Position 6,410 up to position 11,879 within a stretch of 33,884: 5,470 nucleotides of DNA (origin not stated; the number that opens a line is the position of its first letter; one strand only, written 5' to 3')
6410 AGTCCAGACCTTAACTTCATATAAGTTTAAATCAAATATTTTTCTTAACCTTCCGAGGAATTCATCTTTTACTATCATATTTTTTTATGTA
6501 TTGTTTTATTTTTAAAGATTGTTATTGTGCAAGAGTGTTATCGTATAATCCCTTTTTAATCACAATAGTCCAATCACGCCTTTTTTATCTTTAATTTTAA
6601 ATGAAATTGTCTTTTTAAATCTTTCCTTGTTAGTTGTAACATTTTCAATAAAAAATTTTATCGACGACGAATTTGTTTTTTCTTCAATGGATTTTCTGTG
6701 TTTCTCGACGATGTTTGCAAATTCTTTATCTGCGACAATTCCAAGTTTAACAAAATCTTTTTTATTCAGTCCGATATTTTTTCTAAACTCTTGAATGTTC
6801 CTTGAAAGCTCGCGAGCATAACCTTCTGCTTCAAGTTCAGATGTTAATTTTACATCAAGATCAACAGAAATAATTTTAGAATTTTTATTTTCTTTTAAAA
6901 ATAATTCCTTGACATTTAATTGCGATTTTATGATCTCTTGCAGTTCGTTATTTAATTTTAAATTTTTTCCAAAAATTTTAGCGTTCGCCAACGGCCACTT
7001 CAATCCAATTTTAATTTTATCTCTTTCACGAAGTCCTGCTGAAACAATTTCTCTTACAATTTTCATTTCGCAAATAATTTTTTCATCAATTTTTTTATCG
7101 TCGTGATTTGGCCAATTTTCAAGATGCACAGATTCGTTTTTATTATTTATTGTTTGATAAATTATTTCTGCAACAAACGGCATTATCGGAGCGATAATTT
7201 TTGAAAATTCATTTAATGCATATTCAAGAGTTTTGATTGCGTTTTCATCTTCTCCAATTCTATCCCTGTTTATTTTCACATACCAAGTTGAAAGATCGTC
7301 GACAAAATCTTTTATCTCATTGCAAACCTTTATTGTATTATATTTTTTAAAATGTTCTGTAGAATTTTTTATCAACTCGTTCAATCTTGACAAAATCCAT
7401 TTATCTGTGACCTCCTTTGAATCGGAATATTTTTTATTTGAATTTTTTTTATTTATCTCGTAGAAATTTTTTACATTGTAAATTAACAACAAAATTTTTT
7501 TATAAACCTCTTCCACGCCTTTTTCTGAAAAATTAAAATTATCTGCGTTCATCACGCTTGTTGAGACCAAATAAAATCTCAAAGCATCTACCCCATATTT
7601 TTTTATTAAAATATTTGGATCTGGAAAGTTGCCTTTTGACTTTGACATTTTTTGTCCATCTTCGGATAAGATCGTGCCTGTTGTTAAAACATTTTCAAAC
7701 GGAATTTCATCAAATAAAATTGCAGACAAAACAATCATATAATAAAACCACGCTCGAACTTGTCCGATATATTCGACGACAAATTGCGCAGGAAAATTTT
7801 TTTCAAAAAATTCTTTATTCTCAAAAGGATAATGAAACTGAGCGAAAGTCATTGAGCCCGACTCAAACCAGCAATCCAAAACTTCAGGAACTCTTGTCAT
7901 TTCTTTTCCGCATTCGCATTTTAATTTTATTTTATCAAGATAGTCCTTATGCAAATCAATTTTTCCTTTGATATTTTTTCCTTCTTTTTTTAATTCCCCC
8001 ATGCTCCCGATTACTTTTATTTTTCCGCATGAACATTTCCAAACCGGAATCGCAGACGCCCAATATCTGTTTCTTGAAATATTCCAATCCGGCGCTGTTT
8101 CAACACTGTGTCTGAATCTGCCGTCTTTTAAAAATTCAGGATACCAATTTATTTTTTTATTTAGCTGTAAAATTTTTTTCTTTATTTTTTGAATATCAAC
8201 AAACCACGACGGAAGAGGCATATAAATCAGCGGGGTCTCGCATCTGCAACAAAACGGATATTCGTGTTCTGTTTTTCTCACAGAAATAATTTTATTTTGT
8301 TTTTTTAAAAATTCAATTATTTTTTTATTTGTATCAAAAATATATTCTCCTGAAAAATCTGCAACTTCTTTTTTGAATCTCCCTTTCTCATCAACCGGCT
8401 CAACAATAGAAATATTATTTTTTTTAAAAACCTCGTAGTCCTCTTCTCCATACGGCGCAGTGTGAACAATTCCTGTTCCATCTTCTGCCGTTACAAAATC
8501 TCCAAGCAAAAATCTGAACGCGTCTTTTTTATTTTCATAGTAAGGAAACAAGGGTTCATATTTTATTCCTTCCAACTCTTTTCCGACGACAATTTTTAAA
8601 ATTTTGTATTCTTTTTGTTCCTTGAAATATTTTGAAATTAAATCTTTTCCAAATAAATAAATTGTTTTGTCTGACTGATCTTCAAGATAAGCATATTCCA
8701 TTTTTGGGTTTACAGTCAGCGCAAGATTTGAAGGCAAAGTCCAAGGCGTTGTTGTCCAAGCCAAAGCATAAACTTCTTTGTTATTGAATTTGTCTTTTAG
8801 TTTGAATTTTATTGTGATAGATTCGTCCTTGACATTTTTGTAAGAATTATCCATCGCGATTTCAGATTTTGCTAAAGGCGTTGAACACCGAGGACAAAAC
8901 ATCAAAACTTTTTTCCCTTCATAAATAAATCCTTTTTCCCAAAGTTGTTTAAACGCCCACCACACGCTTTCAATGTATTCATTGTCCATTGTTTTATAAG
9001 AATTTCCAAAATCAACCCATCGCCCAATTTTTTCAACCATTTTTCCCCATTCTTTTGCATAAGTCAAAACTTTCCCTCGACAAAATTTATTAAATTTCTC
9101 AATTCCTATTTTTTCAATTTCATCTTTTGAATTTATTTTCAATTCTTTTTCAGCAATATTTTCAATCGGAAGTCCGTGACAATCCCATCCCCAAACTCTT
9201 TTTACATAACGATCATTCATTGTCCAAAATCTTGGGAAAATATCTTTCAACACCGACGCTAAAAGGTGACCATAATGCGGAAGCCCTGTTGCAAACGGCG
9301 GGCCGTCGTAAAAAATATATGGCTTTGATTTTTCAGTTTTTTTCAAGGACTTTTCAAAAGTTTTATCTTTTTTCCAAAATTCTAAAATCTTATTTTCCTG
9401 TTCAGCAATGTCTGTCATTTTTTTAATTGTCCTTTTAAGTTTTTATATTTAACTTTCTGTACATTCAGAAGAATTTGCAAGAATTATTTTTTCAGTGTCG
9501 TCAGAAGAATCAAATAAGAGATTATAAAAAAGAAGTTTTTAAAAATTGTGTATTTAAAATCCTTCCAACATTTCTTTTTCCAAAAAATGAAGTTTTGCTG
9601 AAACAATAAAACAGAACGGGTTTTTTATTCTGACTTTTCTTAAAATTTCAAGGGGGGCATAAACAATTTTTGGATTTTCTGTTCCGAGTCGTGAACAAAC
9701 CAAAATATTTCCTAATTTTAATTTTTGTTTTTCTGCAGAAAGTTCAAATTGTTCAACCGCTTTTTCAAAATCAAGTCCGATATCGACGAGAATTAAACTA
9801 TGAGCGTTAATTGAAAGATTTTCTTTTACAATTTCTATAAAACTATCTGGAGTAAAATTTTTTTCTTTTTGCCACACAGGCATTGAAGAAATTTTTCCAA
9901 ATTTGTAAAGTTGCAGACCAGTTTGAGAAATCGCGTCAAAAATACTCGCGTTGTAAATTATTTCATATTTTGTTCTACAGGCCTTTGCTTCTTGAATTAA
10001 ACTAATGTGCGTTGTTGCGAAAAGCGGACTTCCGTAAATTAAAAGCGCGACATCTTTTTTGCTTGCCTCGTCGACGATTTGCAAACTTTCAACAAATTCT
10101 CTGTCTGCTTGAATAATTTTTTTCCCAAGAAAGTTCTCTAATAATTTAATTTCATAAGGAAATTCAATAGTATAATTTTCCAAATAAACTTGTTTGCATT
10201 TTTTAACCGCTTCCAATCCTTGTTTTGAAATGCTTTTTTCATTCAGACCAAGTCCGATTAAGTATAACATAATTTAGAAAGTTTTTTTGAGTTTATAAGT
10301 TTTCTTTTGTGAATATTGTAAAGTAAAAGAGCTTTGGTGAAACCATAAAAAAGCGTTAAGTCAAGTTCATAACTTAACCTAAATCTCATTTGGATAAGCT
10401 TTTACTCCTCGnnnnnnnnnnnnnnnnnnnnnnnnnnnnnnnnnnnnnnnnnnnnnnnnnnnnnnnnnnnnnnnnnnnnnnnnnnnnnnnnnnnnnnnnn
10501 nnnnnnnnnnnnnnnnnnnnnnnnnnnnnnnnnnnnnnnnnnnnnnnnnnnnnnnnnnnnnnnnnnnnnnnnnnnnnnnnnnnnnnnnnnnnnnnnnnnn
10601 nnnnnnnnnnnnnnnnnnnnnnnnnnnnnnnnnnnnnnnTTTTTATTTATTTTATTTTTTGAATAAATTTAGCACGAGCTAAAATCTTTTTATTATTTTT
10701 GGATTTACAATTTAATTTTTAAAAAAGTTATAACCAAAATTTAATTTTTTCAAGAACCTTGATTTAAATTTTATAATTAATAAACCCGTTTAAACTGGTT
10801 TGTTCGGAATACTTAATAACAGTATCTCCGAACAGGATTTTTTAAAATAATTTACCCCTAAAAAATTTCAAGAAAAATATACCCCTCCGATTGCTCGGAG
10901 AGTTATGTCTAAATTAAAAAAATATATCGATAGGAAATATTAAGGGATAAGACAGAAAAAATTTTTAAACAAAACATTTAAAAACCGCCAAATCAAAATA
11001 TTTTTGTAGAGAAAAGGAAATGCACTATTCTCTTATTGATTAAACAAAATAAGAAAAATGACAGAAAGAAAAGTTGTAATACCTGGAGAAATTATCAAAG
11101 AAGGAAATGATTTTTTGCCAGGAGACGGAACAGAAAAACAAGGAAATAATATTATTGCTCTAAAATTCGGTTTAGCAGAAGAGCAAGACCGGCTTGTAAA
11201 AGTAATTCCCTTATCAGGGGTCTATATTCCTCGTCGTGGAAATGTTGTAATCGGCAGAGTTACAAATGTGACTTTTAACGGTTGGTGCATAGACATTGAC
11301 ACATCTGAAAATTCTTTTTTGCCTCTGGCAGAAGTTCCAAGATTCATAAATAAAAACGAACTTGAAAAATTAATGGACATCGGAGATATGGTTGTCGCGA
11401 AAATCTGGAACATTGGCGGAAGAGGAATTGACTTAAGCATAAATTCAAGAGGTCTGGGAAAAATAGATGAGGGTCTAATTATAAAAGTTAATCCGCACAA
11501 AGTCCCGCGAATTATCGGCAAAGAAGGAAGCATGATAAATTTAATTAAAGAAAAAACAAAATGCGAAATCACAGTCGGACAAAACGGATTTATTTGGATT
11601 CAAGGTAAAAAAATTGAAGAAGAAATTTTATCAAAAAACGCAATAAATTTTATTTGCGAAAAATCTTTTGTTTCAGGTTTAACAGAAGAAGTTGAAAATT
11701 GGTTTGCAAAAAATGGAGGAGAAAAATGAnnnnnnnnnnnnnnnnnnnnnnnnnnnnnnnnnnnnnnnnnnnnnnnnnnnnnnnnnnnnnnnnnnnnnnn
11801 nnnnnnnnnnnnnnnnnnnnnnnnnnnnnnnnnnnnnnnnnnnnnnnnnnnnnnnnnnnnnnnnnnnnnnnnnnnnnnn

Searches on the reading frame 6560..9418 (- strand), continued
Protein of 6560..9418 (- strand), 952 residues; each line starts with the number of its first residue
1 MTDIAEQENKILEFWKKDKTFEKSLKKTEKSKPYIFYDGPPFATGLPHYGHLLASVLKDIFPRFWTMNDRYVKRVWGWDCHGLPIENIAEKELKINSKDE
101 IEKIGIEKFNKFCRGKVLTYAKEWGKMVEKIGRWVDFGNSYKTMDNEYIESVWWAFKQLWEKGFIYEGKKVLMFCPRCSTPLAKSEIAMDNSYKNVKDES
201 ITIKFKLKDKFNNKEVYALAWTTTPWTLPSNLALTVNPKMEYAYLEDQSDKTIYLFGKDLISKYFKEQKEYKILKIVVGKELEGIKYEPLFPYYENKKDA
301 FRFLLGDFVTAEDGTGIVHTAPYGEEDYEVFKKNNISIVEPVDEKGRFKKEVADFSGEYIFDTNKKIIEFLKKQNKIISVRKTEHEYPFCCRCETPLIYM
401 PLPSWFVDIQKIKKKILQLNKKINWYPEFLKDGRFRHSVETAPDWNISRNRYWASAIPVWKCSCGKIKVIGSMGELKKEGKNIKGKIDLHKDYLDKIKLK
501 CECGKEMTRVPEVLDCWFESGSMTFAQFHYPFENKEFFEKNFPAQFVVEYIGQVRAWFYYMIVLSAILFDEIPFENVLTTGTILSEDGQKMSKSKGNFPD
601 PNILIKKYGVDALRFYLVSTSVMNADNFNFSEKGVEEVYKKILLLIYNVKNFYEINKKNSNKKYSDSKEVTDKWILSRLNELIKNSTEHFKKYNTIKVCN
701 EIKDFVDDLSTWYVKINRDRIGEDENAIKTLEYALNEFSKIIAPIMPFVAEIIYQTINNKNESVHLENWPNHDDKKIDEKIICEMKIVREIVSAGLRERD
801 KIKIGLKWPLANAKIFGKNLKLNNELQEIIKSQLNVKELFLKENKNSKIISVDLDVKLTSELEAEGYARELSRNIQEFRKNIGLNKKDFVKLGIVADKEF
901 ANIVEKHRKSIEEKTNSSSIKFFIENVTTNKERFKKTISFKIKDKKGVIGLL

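Call 84: find_encoding_contigs(protein=P0177, flank=10000, max_places=2)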
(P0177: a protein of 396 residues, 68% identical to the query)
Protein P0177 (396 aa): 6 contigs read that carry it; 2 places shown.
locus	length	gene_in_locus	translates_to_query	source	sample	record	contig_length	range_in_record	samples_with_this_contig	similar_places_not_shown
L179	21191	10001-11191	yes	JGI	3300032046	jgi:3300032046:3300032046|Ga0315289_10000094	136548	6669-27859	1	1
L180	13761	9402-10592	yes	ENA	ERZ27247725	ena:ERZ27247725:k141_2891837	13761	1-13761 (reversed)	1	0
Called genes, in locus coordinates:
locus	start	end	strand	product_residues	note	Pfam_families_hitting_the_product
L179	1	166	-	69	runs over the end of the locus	-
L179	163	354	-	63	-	-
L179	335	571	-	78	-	-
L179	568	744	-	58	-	-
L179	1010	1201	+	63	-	-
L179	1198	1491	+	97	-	-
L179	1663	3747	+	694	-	PF14072:DndB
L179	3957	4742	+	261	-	PF03352:Adenine_glyco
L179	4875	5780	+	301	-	PF12705:PDDEXK_1, PF10926:DUF2800 (weak)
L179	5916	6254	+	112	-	-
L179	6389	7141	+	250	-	-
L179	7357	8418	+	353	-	PF14281:PDDEXK_4 (weak)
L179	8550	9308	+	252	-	-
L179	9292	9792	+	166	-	-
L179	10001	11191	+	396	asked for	PF00145:DNA_methylase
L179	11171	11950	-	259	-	-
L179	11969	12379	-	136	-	PF03852:Vsr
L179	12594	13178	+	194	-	PF00252:Ribosomal_L16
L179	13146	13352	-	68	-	-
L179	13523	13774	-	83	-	PF05016:ParE_toxin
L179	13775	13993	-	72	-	-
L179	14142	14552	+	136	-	PF01850:PIN (faint), PF13470:PIN_3 (weak)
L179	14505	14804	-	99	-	-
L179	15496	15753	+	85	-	PF18893:DUF5652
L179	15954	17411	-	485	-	PF00270:DEAD, PF04851:ResIII, PF00271:Helicase_C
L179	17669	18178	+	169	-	-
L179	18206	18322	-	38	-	-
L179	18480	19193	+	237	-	-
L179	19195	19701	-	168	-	PF01209:Ubie_methyltran (weak), PF02353:CMAS (weak), PF05219:DREV (weak), PF13489:Methyltransf_23, PF13847:Methyltransf_31, PF08241:Methyltransf_11, PF08242:Methyltransf_12, PF13649:Methyltransf_25, +1 more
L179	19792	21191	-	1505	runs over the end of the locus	-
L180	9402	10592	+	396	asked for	PF00145:DNA_methylase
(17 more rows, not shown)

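Call 85: find_encoding_contigs(protein=P0165, flank=10000, max_places=1)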
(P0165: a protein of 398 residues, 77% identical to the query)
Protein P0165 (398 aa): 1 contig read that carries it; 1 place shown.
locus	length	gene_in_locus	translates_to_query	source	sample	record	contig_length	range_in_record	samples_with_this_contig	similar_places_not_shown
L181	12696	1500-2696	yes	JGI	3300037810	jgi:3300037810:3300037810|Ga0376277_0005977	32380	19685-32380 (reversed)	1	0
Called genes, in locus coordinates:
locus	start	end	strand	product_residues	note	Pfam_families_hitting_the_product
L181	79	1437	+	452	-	PF00270:DEAD, PF04851:ResIII (weak), PF00271:Helicase_C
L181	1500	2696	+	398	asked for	PF00145:DNA_methylase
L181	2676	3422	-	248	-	-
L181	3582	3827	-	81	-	-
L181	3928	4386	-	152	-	-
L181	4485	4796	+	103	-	-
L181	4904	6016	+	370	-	PF00589:Phage_integrase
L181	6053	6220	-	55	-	-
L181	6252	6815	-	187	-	-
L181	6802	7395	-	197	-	-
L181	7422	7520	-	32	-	-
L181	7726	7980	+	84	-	-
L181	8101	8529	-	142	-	-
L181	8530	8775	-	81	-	PF18929:DUF5678 (weak)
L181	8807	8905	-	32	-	-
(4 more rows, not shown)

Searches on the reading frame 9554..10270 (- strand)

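Call 7: search_protein_families(library=pfam, proteins=[window:9554-10270:-], max_evalue=0.001)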
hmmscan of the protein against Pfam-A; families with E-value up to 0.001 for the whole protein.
window:9554-10270:- (238 aa): 1 family
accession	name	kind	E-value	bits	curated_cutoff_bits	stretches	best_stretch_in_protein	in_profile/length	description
PF00590.25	TP_methylase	-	2.4e-13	51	27.8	1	1-208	1-209/212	Tetrapyrrole (Corrin/Porphyrin) Methylases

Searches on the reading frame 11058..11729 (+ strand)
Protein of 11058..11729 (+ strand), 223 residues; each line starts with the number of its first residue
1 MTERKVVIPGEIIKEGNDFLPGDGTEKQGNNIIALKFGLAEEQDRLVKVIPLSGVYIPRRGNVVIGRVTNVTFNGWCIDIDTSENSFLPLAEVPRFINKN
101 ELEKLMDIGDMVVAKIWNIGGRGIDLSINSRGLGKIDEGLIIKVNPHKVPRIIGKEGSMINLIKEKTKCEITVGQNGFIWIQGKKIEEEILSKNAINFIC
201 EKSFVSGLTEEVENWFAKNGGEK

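Call 7: search_protein_families(library=pfam, proteins=[window:11058-11729:+], max_evalue=0.001)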
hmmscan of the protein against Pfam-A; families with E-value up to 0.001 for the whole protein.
window:11058-11729:+ (223 aa): 7 families
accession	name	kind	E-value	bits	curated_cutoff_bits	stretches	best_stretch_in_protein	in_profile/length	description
PF15985.11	KH_6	-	1.7e-10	41.5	27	1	139-184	1-44/47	KH domain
PF21266.3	RRP4_S1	-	9e-10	39.1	27.3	1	56-93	2-39/73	RRP4, S1 domain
PF00013.35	KH_1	-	3.8e-08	33.4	21.5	1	141-184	3-53/66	KH domain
PF22625.2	ECR1_N_2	-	4.3e-07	30.1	27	1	4-52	1-50/51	Exosome RNA binding protein RRP4 N-terminal domain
PF14382.12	ECR1_N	-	1.2e-05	25.4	27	1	6-39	1-34/38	Exosome complex exonuclease RRP4 N-terminal region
PF21262.3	RRP40_S1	-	0.00018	21.8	27.1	1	56-118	1-61/83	Exosome complex component RRP40, S1 domain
PF07650.23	KH_2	-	0.00063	20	22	0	138-188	25-75/78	KH domain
